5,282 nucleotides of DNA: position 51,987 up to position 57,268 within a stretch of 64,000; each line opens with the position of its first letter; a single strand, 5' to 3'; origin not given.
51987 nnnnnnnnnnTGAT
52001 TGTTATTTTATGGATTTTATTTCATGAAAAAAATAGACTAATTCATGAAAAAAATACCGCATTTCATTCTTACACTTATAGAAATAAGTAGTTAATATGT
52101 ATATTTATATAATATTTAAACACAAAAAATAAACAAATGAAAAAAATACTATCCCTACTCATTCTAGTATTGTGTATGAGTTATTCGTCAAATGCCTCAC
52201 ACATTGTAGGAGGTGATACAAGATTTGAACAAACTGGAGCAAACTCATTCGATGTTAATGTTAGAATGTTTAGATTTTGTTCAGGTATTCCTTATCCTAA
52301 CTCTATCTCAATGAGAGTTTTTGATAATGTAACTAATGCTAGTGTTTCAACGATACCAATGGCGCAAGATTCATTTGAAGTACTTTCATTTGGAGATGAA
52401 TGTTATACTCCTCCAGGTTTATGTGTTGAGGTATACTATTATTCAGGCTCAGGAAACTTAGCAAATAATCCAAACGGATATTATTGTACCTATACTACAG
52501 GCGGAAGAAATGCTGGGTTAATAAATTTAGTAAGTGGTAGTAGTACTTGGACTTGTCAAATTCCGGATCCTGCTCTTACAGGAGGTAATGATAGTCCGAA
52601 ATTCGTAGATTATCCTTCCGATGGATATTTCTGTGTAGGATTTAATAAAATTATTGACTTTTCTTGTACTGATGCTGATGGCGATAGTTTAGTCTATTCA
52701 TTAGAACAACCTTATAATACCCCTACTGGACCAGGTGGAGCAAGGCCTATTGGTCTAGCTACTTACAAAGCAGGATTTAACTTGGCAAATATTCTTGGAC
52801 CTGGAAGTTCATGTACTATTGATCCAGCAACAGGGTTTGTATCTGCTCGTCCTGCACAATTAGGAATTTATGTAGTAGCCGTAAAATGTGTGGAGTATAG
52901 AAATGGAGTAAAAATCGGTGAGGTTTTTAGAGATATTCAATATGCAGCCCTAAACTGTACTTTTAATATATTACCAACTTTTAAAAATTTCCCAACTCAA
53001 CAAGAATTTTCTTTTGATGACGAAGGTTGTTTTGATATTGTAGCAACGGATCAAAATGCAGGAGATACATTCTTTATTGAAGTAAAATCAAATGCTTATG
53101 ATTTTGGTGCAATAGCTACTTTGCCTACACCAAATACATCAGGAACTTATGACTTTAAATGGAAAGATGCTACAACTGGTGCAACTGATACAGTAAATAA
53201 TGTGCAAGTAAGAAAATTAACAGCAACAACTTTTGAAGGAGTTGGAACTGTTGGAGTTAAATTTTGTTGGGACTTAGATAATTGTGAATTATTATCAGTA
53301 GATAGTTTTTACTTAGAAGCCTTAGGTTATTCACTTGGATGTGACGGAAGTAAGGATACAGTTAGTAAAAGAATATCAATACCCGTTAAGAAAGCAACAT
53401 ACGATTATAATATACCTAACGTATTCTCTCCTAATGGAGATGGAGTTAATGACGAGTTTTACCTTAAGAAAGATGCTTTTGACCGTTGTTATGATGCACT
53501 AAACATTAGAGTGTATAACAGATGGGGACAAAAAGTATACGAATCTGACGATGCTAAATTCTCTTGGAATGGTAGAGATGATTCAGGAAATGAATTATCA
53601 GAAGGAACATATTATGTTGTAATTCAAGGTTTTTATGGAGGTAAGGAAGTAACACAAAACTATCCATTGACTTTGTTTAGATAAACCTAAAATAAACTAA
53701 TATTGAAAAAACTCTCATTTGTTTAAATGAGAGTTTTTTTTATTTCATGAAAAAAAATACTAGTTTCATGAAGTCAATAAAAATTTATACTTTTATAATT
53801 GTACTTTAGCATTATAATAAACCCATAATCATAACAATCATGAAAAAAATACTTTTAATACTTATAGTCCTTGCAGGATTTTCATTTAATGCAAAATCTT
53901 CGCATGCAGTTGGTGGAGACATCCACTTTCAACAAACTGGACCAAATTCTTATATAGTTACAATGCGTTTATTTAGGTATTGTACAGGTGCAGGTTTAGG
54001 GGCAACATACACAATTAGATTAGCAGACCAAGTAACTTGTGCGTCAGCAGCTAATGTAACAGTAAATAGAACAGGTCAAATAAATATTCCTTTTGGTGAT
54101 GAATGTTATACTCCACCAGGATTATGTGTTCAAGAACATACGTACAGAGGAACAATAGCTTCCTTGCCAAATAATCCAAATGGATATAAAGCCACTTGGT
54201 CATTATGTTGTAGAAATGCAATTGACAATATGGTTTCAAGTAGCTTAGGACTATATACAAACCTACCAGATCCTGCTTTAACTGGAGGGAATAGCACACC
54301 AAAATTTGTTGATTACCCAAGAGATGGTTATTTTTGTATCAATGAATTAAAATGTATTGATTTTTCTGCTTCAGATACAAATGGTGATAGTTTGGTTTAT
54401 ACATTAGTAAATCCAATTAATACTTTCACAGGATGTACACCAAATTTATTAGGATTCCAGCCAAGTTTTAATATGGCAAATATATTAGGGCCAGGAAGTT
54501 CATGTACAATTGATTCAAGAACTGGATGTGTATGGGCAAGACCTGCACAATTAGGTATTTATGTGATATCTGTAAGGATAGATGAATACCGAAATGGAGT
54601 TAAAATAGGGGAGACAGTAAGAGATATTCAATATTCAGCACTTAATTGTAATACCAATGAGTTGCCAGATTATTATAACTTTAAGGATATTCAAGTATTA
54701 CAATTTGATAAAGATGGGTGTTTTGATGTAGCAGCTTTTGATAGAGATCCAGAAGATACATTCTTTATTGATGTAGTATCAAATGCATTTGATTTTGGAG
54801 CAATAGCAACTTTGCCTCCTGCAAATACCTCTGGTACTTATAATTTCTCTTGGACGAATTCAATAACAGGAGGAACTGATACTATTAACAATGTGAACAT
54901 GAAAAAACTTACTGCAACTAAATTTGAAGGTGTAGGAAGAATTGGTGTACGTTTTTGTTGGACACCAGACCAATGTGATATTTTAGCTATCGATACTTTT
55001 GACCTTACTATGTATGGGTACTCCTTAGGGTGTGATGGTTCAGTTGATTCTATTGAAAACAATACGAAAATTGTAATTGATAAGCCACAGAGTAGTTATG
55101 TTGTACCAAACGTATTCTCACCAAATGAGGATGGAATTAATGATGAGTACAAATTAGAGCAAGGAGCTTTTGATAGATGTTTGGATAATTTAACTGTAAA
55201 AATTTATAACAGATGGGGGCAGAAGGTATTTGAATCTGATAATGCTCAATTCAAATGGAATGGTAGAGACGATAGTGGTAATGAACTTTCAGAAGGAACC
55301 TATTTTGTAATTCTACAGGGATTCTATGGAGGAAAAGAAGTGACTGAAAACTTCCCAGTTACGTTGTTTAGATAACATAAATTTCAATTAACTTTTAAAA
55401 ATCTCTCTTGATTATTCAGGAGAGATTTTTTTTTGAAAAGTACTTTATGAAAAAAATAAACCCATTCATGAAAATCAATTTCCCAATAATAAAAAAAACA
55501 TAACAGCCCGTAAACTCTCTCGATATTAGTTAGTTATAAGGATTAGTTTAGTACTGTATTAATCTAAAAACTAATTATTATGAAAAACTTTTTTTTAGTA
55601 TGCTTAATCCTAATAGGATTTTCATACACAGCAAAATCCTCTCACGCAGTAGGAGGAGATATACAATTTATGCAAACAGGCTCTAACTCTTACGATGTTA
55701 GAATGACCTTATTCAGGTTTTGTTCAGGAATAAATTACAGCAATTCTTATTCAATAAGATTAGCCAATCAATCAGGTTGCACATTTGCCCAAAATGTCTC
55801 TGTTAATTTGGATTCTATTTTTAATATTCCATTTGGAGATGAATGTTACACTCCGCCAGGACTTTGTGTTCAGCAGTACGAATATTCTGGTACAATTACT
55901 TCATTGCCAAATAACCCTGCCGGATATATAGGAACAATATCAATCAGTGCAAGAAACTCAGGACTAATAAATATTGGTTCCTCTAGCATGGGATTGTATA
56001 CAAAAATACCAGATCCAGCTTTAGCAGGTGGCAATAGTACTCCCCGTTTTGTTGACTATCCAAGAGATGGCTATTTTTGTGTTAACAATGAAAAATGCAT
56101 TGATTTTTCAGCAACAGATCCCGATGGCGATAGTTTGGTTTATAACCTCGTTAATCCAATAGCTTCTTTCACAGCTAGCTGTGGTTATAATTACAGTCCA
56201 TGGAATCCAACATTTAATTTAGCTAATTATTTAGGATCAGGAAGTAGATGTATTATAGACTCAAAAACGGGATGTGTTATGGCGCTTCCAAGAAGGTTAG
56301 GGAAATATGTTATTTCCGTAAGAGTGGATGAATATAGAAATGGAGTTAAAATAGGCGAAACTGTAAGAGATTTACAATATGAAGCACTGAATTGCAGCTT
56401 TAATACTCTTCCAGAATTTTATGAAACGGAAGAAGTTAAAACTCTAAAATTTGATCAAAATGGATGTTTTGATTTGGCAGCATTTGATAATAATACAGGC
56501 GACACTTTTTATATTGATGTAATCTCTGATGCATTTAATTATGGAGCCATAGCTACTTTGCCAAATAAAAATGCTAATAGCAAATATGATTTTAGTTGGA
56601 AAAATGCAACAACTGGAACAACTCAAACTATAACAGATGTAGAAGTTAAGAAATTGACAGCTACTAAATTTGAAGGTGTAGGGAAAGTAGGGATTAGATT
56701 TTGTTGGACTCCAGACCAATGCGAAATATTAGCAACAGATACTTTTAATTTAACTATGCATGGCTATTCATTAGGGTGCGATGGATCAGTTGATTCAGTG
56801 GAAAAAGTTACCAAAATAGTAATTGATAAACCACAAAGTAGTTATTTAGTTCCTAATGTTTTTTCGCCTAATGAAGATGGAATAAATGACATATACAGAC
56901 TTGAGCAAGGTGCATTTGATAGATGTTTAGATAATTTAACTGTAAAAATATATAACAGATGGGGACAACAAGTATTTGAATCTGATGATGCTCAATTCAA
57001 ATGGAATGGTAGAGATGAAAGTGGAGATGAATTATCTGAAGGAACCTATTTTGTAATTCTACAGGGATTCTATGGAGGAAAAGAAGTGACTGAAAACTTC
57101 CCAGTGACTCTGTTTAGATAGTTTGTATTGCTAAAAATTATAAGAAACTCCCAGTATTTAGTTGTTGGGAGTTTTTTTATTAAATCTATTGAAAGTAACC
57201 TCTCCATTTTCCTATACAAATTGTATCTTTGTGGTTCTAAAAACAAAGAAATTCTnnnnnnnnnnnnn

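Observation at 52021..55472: Recurrent bipartite palindrome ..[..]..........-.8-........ with exact 21-bp phasing in front of each tandem T9SS-cargo paralogue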

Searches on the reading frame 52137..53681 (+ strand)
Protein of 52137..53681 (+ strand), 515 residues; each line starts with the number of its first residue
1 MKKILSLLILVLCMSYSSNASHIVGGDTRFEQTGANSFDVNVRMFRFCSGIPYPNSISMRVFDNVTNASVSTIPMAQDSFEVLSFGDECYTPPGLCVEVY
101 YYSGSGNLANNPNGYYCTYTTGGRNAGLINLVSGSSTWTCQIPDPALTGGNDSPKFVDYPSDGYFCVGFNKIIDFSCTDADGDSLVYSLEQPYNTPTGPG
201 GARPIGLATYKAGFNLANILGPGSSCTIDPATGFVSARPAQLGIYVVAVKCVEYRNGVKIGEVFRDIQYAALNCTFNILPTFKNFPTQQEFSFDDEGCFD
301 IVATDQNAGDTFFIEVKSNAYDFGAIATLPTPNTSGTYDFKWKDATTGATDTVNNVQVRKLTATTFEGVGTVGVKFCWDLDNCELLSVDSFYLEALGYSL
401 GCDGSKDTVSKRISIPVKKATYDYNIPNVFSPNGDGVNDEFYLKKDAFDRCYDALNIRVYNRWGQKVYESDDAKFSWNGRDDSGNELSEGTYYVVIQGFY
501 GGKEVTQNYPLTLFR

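Call 14: search_protein_families(library=pfam, proteins=[window:52137-53681:+], max_evalue=0.01)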
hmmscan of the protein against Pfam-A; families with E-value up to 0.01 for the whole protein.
window:52137-53681:+ (515 aa): 2 families
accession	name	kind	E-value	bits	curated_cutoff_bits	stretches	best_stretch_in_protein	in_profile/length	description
PF13585.12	CHU_C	-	3.5e-20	72.3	27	1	425-504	2-78/86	CHU_C Type IX secretion signal domain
PF13860.13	FlgD_ig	-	3.8e-06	27.2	27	1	453-497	23-74/79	FlgD Ig-like domain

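Call 78: search_solved_structures(query=window:52137-53681:+, max_evalue=0.01)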
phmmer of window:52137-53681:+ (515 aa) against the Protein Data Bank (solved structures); distinct sequences matched with E-value up to 0.01: 1.
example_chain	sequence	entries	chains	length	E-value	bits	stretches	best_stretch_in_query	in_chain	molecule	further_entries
1qu9_A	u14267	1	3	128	0.0015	20.4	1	204-303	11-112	YJGF PROTEIN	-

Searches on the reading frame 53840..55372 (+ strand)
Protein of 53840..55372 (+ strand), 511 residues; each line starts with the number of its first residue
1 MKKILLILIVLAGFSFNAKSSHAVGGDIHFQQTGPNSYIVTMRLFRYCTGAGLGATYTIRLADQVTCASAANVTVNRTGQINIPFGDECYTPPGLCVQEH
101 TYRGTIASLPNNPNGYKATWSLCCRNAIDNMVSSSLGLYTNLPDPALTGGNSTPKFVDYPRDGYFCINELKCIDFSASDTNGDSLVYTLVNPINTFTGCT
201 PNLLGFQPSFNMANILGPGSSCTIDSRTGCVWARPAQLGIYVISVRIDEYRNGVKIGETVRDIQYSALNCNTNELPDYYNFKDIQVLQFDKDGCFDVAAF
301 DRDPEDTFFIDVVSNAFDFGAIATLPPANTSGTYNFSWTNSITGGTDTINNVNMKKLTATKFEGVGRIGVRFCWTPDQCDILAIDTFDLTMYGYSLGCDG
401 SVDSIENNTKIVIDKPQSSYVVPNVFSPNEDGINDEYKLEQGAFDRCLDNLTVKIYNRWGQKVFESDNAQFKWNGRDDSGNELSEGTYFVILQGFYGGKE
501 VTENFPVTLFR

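Call 14: search_protein_families(library=pfam, proteins=[window:53840-55372:+], max_evalue=0.01)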
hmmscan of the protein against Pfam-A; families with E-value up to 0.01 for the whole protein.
window:53840-55372:+ (511 aa): 2 families
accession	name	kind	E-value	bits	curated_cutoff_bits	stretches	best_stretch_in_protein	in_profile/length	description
PF13585.12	CHU_C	-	5.6e-21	74.9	27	1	422-494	3-72/86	CHU_C Type IX secretion signal domain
PF13860.13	FlgD_ig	-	6.1e-06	26.6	27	1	448-490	22-71/79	FlgD Ig-like domain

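Call 28: find_homologous_proteins(query=window:53840-55372:+, max_evalue=1e-10)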
Query window:53840-55372:+ (511 aa): 405 proteins with E <= 1e-10 among 8000 candidates; the best 120 are listed.
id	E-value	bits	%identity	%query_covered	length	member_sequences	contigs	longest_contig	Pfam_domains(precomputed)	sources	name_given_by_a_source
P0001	0.0e+0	1200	100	100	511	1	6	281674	PF13585.13,PF13860.13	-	-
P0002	1.1e-285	967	79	100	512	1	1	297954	PF13585.13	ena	-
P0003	2.7e-278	942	78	98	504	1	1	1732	PF13585.13,PF13860.13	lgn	-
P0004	2.0e-277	939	76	100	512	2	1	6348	PF13585.13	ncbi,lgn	ncbi:MAG: gliding motility-associated C-terminal domain-containing protein [Flavobacteriales bacteri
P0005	1.3e-249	848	68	100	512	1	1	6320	PF13585.13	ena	-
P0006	2.3e-249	847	68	100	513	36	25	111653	PF13585.13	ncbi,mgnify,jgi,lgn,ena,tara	ncbi:MAG: gliding motility-associated-like protein [Flavobacteriales bacterium]|mgnify:FL=1|jgi:glid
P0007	5.2e-240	816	67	100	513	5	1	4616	PF13585.13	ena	-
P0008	4.1e-234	796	71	94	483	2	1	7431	PF13585.13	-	-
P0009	6.4e-230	783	63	100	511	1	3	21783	PF13585.13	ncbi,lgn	ncbi:MAG: gliding motility-associated C-terminal domain-containing protein [Flavobacteriales bacteri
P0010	3.5e-212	724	59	100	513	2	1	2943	PF13585.13,PF13860.13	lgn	-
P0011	3.0e-209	714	59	100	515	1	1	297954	PF13585.13,PF13860.13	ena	-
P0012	1.1e-206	706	60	98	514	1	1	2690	PF13585.13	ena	-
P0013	1.9e-206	705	60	100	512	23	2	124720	PF13585.13,PF13860.13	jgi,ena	jgi:gliding motility-associated-like protein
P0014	4.1e-206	704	58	100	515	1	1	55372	PF13585.13,PF13860.13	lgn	-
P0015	7.0e-206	703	60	100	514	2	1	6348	PF13585.13,PF13860.13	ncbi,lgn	ncbi:MAG: gliding motility-associated C-terminal domain-containing protein [Flavobacteriales bacteri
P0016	5.5e-204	697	59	100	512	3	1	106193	PF13585.13,PF13860.13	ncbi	-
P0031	4.3e-182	625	53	100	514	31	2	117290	PF13585.13,PF13860.13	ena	-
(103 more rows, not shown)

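Call 29: find_encoding_contigs(protein=P0002, flank=10000, max_places=3)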
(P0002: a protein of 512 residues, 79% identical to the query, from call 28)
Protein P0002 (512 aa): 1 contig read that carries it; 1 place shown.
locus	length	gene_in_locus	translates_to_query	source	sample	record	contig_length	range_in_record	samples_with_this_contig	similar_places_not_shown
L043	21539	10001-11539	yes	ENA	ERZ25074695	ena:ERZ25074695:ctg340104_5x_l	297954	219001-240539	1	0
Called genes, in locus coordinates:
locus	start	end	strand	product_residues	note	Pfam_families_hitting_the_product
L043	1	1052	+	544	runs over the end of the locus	PF13600:DUF4140, PF13598:DUF4139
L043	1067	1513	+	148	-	PF04313:HSDR_N (weak), PF13588:HSDR_N_2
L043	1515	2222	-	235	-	PF00535:Glycos_transf_2, PF10111:Glyco_tranf_2_2 (faint)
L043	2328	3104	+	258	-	PF04784:DUF547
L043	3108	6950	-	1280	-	PF25778:DUF7948, PF19081:Ig_7 (faint), PF00801:PKD, PF18911:PKD_4, PF13585:CHU_C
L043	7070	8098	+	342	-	PF01565:FAD_binding_4, PF02873:MurB_C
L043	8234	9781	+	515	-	PF13860:FlgD_ig (faint), PF13585:CHU_C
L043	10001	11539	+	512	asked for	PF13585:CHU_C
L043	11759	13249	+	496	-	PF13585:CHU_C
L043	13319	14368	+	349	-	PF00750:tRNA-synt_1d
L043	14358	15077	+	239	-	PF00750:tRNA-synt_1d, PF05746:DALR_1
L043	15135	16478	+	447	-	PF02881:SRP54_N, PF06414:Zeta_toxin (weak), PF13401:AAA_22 (weak), PF00448:SRP54, PF01656:CbiA (weak), PF02978:SRP_SPB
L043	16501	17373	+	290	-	PF00763:THF_DHG_CYH, PF02882:THF_DHG_CYH_C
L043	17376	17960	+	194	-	-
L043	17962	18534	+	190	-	PF03352:Adenine_glyco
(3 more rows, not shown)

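Call 30: find_encoding_contigs(protein=P0006, flank=10000, max_places=4)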
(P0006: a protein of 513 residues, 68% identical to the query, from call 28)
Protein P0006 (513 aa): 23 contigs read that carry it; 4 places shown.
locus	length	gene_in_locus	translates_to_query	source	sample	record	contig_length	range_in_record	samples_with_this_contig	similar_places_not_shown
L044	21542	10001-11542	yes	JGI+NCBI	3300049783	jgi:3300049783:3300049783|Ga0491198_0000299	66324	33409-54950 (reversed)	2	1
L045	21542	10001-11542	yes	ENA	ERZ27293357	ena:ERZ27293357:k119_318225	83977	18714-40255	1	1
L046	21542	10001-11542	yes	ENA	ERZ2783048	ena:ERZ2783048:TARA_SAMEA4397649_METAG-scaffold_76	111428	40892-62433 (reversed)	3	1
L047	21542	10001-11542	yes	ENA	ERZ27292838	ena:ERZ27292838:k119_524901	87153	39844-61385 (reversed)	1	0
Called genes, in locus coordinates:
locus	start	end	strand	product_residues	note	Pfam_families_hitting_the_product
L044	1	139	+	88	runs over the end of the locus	-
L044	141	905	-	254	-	PF01975:SurE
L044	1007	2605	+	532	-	PF13600:DUF4140, PF13598:DUF4139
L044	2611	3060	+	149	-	PF04313:HSDR_N, PF13588:HSDR_N_2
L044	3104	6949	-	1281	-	PF25778:DUF7948, PF00801:PKD (weak), PF18911:PKD_4, PF19081:Ig_7 (weak), PF13585:CHU_C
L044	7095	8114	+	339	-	PF01565:FAD_binding_4, PF02873:MurB_C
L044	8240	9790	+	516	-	PF13585:CHU_C, PF13860:FlgD_ig (weak)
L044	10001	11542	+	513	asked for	PF13585:CHU_C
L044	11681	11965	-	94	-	-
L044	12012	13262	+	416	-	PF13585:CHU_C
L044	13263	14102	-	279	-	PF06167:Peptidase_M90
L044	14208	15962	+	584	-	PF00750:tRNA-synt_1d, PF05746:DALR_1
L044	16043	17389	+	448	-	PF02881:SRP54_N, PF06414:Zeta_toxin (weak), PF00448:SRP54, PF02978:SRP_SPB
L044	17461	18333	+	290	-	PF00763:THF_DHG_CYH, PF02882:THF_DHG_CYH_C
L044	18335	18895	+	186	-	PF03352:Adenine_glyco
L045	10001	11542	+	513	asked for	PF13585:CHU_C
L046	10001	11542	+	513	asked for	PF13585:CHU_C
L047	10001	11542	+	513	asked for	PF13585:CHU_C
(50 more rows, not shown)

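Call 32: find_encoding_contigs(protein=P0016, flank=10000, max_places=2)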
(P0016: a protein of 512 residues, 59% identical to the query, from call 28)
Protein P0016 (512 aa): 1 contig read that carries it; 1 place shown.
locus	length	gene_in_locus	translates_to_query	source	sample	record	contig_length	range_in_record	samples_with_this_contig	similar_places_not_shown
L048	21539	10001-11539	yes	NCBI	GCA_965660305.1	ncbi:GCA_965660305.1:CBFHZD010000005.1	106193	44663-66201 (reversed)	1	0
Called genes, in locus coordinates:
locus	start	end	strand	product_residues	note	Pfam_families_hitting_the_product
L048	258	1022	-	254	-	PF01975:SurE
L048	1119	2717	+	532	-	PF13600:DUF4140, PF13598:DUF4139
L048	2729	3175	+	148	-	PF13588:HSDR_N_2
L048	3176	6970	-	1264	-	PF25778:DUF7948, PF00801:PKD (weak), PF18911:PKD_4, PF19081:Ig_7 (faint), PF13585:CHU_C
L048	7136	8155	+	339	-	PF01565:FAD_binding_4, PF02873:MurB_C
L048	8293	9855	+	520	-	PF13860:FlgD_ig (faint), PF13585:CHU_C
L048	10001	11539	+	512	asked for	PF13860:FlgD_ig (faint), PF13585:CHU_C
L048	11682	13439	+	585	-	PF00750:tRNA-synt_1d, PF05746:DALR_1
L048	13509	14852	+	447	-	PF02881:SRP54_N, PF06414:Zeta_toxin (weak), PF00448:SRP54, PF01656:CbiA (weak), PF02978:SRP_SPB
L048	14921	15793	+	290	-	PF00763:THF_DHG_CYH, PF02882:THF_DHG_CYH_C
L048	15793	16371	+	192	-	PF03352:Adenine_glyco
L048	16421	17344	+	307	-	PF23023:Anti-Pycsar_Apyc1, PF13691:Lactamase_B_4 (weak), PF00753:Lactamase_B, PF12706:Lactamase_B_2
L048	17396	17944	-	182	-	PF00719:Pyrophosphatase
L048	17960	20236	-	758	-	PF00390:malic, PF03949:Malic_M, PF01515:PTA_PTB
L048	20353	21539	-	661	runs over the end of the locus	PF07719:TPR_2 (faint), PF13431:TPR_17 (faint), PF21033:RMD1-3 (faint), PF00515:TPR_1 (faint), PF13181:TPR_8 (faint), PF13432:TPR_16 (faint), PF07676:PD40 (weak), PF00691:OmpA, +1 more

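Call 33: find_encoding_contigs(protein=P0014, flank=10000, max_places=2)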
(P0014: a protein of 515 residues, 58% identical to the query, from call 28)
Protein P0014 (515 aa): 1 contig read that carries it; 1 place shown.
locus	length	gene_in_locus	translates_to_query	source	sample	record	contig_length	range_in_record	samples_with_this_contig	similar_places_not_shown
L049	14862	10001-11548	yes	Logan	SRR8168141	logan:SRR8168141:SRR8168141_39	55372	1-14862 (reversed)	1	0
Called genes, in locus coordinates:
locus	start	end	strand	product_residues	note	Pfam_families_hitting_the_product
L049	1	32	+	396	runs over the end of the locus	PF00155:Aminotran_1_2, PF00266:Aminotran_5 (faint), PF01041:DegT_DnrJ_EryC1 (weak)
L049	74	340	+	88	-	-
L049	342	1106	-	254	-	PF01975:SurE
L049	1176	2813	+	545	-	PF13600:DUF4140, PF13598:DUF4139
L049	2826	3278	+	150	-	PF04313:HSDR_N (faint), PF13588:HSDR_N_2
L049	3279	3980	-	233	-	PF00535:Glycos_transf_2, PF10111:Glyco_tranf_2_2 (faint)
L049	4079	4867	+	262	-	PF04784:DUF547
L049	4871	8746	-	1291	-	PF25778:DUF7948, PF19081:Ig_7 (faint), PF00801:PKD (weak), PF18911:PKD_4, PF13585:CHU_C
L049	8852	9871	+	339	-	PF01565:FAD_binding_4, PF02873:MurB_C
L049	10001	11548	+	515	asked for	PF13860:FlgD_ig (faint), PF13585:CHU_C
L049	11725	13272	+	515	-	PF13860:FlgD_ig (faint), PF13585:CHU_C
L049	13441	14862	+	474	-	?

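Call 34: find_encoding_contigs(protein=P0031, flank=10000, max_places=2)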
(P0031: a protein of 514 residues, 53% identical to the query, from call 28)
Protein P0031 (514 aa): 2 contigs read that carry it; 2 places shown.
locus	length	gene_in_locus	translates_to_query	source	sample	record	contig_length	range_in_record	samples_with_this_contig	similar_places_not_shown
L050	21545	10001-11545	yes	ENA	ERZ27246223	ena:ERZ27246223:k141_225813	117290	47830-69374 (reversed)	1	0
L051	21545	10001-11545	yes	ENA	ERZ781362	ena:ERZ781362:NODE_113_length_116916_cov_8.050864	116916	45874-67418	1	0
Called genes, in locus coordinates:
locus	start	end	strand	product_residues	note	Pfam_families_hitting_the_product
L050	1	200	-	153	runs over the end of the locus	PF08020:DUF1706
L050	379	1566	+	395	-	PF00155:Aminotran_1_2, PF01041:DegT_DnrJ_EryC1 (weak)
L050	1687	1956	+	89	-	-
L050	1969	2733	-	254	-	PF01975:SurE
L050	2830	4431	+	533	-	PF13600:DUF4140, PF13598:DUF4139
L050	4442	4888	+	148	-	PF04313:HSDR_N, PF13588:HSDR_N_2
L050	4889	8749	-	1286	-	PF25778:DUF7948, PF00801:PKD (weak), PF18911:PKD_4, PF13585:CHU_C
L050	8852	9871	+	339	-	PF01565:FAD_binding_4, PF02873:MurB_C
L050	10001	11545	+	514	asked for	PF13860:FlgD_ig (faint), PF13585:CHU_C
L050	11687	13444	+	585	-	PF00750:tRNA-synt_1d, PF05746:DALR_1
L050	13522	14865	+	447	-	PF02881:SRP54_N, PF06414:Zeta_toxin (weak), PF00448:SRP54, PF01656:CbiA (weak), PF02978:SRP_SPB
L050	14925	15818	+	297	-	PF00763:THF_DHG_CYH, PF02882:THF_DHG_CYH_C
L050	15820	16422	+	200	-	-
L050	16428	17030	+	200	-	PF03352:Adenine_glyco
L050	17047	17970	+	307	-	PF23023:Anti-Pycsar_Apyc1, PF13691:Lactamase_B_4 (weak), PF00753:Lactamase_B, PF12706:Lactamase_B_2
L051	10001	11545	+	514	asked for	PF13860:FlgD_ig (faint), PF13585:CHU_C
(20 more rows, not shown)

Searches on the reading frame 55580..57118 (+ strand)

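Call 14: search_protein_families(library=pfam, proteins=[window:55580-57118:+], max_evalue=0.01)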
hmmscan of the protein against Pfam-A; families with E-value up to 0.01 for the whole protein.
window:55580-57118:+ (513 aa): 2 families
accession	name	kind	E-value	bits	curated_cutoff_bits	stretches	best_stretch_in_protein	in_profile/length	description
PF13585.12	CHU_C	-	7.6e-20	71.3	27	1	424-496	3-72/86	CHU_C Type IX secretion signal domain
PF13860.13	FlgD_ig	-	0.00013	22.3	27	1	450-492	22-71/79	FlgD Ig-like domain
